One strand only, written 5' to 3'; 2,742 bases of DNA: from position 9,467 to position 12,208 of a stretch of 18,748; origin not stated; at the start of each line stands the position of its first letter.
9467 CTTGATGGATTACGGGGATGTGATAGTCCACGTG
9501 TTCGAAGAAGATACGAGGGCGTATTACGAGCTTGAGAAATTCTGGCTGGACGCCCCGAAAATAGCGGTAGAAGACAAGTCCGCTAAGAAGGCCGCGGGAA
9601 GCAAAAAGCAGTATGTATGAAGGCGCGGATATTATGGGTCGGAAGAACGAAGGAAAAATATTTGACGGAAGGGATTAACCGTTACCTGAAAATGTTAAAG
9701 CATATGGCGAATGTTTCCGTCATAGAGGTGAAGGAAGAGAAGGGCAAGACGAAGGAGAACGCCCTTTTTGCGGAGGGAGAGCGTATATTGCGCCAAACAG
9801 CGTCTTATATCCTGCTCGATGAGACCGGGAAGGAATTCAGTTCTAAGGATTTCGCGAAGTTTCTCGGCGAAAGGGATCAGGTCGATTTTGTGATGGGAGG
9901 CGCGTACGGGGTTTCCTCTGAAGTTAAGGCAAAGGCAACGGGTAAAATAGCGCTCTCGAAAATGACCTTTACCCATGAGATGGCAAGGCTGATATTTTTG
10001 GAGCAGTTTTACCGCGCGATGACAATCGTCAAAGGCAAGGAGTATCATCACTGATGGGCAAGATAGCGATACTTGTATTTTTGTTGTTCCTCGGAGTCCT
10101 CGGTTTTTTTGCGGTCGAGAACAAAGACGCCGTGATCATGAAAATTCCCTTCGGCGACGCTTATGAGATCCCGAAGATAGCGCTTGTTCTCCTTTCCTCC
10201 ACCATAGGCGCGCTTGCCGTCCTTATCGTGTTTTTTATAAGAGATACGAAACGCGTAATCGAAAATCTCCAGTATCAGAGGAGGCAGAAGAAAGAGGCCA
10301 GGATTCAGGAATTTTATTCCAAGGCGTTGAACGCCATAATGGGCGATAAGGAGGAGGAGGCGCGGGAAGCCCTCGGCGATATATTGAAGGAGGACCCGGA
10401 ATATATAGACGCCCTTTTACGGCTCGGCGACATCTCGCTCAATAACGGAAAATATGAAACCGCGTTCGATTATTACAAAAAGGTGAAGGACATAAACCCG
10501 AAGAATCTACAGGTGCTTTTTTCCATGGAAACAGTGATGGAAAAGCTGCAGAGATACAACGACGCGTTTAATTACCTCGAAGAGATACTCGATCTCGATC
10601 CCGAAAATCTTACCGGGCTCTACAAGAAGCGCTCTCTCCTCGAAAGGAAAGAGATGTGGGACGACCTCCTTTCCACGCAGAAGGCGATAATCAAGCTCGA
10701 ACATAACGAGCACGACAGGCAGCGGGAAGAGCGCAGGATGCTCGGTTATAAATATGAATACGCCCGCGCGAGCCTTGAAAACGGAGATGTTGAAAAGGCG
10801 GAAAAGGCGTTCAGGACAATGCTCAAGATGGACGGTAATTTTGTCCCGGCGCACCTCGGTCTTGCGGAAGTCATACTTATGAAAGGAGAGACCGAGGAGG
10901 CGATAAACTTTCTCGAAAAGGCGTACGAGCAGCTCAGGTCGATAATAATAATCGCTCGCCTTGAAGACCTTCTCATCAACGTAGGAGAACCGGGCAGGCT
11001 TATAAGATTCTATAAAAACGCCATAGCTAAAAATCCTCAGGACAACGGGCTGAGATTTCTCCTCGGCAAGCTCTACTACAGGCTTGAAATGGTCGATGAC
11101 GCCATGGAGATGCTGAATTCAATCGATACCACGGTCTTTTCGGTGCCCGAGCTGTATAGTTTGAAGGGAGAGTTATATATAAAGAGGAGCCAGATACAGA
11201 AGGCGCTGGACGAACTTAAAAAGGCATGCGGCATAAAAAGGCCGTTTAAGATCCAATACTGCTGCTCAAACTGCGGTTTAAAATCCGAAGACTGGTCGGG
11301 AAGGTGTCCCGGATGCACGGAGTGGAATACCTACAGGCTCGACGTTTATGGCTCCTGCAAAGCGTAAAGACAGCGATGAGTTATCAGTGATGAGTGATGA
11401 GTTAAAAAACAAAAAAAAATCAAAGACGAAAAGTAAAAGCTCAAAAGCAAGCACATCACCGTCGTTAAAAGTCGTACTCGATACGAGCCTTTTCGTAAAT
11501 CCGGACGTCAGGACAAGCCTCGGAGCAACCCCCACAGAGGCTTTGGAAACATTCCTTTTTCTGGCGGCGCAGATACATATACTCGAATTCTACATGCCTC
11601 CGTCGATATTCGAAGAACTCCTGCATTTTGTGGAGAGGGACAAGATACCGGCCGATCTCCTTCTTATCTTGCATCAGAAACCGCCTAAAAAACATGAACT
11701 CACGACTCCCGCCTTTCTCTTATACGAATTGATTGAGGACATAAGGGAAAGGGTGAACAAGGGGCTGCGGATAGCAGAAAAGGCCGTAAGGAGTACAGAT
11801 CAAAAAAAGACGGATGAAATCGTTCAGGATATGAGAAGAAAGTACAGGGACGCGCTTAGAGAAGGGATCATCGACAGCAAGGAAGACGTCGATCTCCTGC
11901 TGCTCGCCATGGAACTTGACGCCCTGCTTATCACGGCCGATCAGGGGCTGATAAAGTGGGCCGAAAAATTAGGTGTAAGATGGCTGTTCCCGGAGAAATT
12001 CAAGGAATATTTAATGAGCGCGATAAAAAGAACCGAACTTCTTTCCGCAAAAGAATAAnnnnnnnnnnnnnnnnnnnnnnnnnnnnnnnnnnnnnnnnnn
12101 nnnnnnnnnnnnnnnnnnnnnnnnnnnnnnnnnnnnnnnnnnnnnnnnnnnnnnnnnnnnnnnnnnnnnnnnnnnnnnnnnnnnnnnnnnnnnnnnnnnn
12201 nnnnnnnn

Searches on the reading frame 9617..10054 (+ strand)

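Call 4: search_protein_families(library=pfam, proteins=[window:9617-10054:+], max_evalue=0.01)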
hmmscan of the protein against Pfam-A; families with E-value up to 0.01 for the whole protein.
window:9617-10054:+ (145 aa): 1 family
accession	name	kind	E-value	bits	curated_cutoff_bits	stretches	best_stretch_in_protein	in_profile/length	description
PF02590.22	SPOUT_MTase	-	1.2e-45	155.7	27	1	1-144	1-154/154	Predicted SPOUT methyltransferase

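Call 5: search_protein_families(library=ncbifam, proteins=[window:9617-10054:+], max_evalue=0.01)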
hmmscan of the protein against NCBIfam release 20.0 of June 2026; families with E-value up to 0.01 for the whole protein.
window:9617-10054:+ (145 aa): 9 families
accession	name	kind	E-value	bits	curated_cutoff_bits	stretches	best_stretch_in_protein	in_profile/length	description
NF000990.0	PRK00103.2-4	equivalog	2.9e-39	134.5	207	1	1-145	1-156/157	23S rRNA (pseudouridine(1915)-N(3))-methyltransferase RlmH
NF000985.0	PRK00103.1-3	equivalog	3.9e-34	117.8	172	1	1-144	1-158/159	23S rRNA (pseudouridine(1915)-N(3))-methyltransferase RlmH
NF000986.0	PRK00103.1-4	equivalog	2.4e-29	102.6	141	1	1-145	1-155/156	23S rRNA (pseudouridine(1915)-N(3))-methyltransferase RlmH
NF000989.0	PRK00103.2-3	equivalog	1.5e-26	93.4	169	1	1-144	1-158/160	23S rRNA (pseudouridine(1915)-N(3))-methyltransferase RlmH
TIGR00246.1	tRNA_RlmH_YbeA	equivalog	7.9e-26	90.9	149.7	1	2-145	2-154/155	23S rRNA (pseudouridine(1915)-N(3))-methyltransferase RlmH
NF000988.0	PRK00103.2-2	equivalog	1.3e-23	83.7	199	1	1-144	1-154/156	23S rRNA (pseudouridine(1915)-N(3))-methyltransferase RlmH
NF000991.0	PRK00103.2-5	equivalog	4.8e-19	68.7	216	1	19-144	19-158/160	23S rRNA (pseudouridine(1915)-N(3))-methyltransferase RlmH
NF000987.0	PRK00103.2-1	equivalog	9.1e-19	68.4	210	1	47-144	54-150/151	23S rRNA (pseudouridine(1915)-N(3))-methyltransferase RlmH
NF000984.0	PRK00103.1-1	equivalog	2.7e-15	56.6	242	1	1-144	1-154/156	23S rRNA (pseudouridine(1915)-N(3))-methyltransferase RlmH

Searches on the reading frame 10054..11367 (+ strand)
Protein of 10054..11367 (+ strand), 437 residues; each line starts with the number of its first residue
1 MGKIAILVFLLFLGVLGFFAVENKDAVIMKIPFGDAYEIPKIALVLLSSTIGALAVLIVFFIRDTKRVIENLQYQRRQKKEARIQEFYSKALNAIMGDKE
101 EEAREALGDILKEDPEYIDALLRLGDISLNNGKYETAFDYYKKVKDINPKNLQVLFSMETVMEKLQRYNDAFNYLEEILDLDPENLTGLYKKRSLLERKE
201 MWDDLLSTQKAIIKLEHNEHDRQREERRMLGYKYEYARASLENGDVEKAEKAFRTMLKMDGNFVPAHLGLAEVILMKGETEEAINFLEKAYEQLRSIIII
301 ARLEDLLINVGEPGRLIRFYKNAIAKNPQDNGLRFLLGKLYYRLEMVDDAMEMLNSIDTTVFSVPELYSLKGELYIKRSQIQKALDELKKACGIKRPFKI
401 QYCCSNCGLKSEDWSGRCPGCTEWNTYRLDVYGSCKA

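Call 4: search_protein_families(library=pfam, proteins=[window:10054-11367:+], max_evalue=0.01)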
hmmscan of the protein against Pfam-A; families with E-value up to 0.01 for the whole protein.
window:10054-11367:+ (437 aa): 30 families (the best 25 are shown)
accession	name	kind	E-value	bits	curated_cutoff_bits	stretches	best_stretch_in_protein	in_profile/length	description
PF14559.12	TPR_19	-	6.2e-27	94.2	25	3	241-290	2-51/68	Tetratricopeptide repeat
PF13428.12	TPR_14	-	9.7e-21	72.6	23.5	1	234-272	5-43/44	Tetratricopeptide repeat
PF13432.12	TPR_16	-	3.8e-20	72.4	32.7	2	101-151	14-64/65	Tetratricopeptide repeat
PF07719.23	TPR_2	-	2.1e-19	68.4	27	1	119-151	2-34/34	Tetratricopeptide repeat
PF13431.12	TPR_17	-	1.9e-15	56.2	24.4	1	110-137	5-32/34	Tetratricopeptide repeat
PF00515.34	TPR_1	-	6.8e-15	54.6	27.8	1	119-151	2-34/34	Tetratricopeptide repeat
PF12895.13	ANAPC3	-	2.8e-14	53.6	27.2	1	113-177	18-81/82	Anaphase-promoting complex, cyclosome, subunit 3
PF13181.12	TPR_8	-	1.1e-13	50.6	25.7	1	119-151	2-34/34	Tetratricopeptide repeat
PF13174.12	TPR_6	-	3.5e-12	46.6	26.3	1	119-150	1-32/33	Tetratricopeptide repeat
PF13424.12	TPR_12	-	2e-11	44.4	30.1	1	120-183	5-76/77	Tetratricopeptide repeat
PF23914.1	TPR_CcmH_CycH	-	5.4e-11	43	42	1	80-151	82-154/158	Cytochrome c-type biogenesis protein H TPR domain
PF13176.12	TPR_7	-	1.2e-10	41.1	27.9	0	301-331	3-35/36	Tetratricopeptide repeat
PF25062.1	ARM_TT21_N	-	1.9e-09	38.1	40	1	72-204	85-220/222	Tetratricopeptide repeat protein 21 N-terminal ARM repeat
PF25063.1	ARM_TT21_C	-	5e-09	36.8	35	1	67-177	39-154/209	Tetratricopeptide repeat protein 21 C-terminal ARM domain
PF13414.12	TPR_11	-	6e-09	35.9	26.8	0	320-344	17-41/42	TPR repeat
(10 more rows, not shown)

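Call 5: search_protein_families(library=ncbifam, proteins=[window:10054-11367:+], max_evalue=0.01)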
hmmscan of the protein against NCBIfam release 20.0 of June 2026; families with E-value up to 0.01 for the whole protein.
window:10054-11367:+ (437 aa): 26 families (the best 25 are shown)
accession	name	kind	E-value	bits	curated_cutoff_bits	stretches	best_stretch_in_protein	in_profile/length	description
TIGR02917.1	PEP_TPR_lipo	equivalog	1.1e-30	106.3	312.2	2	237-392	472-628/899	XrtA/PEP-CTERM system TPR-repeat protein PrsT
NF008757.0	PRK11788.1-5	equivalog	1.4e-26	93.5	363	2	210-428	159-380/388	lipopolysaccharide assembly protein LapB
NF008756.0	PRK11788.1-4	equivalog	2.4e-24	86.1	474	2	198-426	153-379/389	lipopolysaccharide assembly protein LapB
NF008755.0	PRK11788.1-3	equivalog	4e-21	75.8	430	2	194-428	146-380/388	lipopolysaccharide assembly protein LapB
NF040959.1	MamA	equivalog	6.4e-20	71.5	200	2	90-219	43-172/204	magnetosome protein MamA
TIGR02552.1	LcrH_SycD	equivalog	4.9e-12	45.7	104.8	2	234-290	22-78/136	SycD/LcrH family type III secretion system chaperone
TIGR02521.1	type_IV_pilW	equivalog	8.3e-12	45.1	154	2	87-178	138-229/234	type IV pilus biogenesis/stability protein PilW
NF052400.1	M48_BAM_BepA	equivalog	1.3e-10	40.7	570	1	64-197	286-420/483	beta-barrel assembly-enhancing protease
NF033920.0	C39_PA2778_fam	equivalog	1.8e-10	40.7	150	1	88-181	159-253/255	PA2778 family cysteine peptidase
TIGR00540.1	TPR_hemY_coli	hypoth_equivalog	7e-10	38.2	142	1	5-356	4-351/385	heme biosynthesis-associated TPR protein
NF008753.0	PRK11788.1-1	equivalog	5.8e-09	35.5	395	1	75-427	26-380/389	lipopolysaccharide assembly protein LapB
NF033758.1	gliding_GltE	equivalog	1.1e-08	34.5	225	2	36-196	173-333/411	adventurous gliding motility TPR repeat lipoprotein GltE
NF052415.1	T3SS_chap_SctY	equivalog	1.5e-08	35.1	70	0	240-292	16-68/106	type III secretion apparatus assembly chaperone SctY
NF033762.1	social_mot_Tgl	equivalog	8.6e-08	31.8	225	1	247-395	83-233/252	social motility TPR repeat lipoprotein Tgl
NF008754.0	PRK11788.1-2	equivalog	2.1e-07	30.4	670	1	209-426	158-376/386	lipopolysaccharide assembly protein LapB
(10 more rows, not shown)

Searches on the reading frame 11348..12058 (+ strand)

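Call 4: search_protein_families(library=pfam, proteins=[window:11348-12058:+], max_evalue=0.01)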
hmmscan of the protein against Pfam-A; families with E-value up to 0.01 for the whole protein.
window:11348-12058:+ (236 aa): 2 families
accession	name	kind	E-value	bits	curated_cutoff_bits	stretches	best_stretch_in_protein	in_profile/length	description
PF08745.17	PIN_5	-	1.3e-59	201.5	27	1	41-224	1-202/205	PINc domain ribonuclease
PF07201.16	HrpJ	-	0.0037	18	25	0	90-171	68-150/166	HrpJ-like domain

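Call 5: search_protein_families(library=ncbifam, proteins=[window:11348-12058:+], max_evalue=0.01)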
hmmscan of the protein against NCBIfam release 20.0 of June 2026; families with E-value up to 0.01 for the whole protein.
window:11348-12058:+ (236 aa): 9 families
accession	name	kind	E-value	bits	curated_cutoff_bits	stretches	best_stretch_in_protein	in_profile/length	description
NF003342.0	PRK04358.1-3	equivalog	4.7e-70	235.1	353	1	40-228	5-196/203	hypothetical protein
NF003344.0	PRK04358.1-5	equivalog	7.8e-69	230.9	241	1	41-228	3-192/194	hypothetical protein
TIGR03875.1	RNA_lig_partner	hypoth_equivalog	1.7e-60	204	95.3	1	42-223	2-203/206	RNA ligase partner protein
NF003341.0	PRK04358.1-2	equivalog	1.4e-42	145.7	353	1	39-224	7-214/224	hypothetical protein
NF003345.0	PRK04358.1-6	equivalog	1.4e-41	142.4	260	1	40-227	3-213/219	hypothetical protein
NF003343.0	PRK04358.1-4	equivalog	4.2e-36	124.4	308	2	156-224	150-222/228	hypothetical protein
NF003340.0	PRK04358.1-1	equivalog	2.9e-35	122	381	1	42-223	6-219/224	hypothetical protein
NF009147.0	PRK12496.1-4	equivalog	6.7e-05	22.5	311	1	118-211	28-112/170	hypothetical protein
NF009144.0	PRK12496.1-1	equivalog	0.0048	16.9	297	1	144-211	41-108/176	hypothetical protein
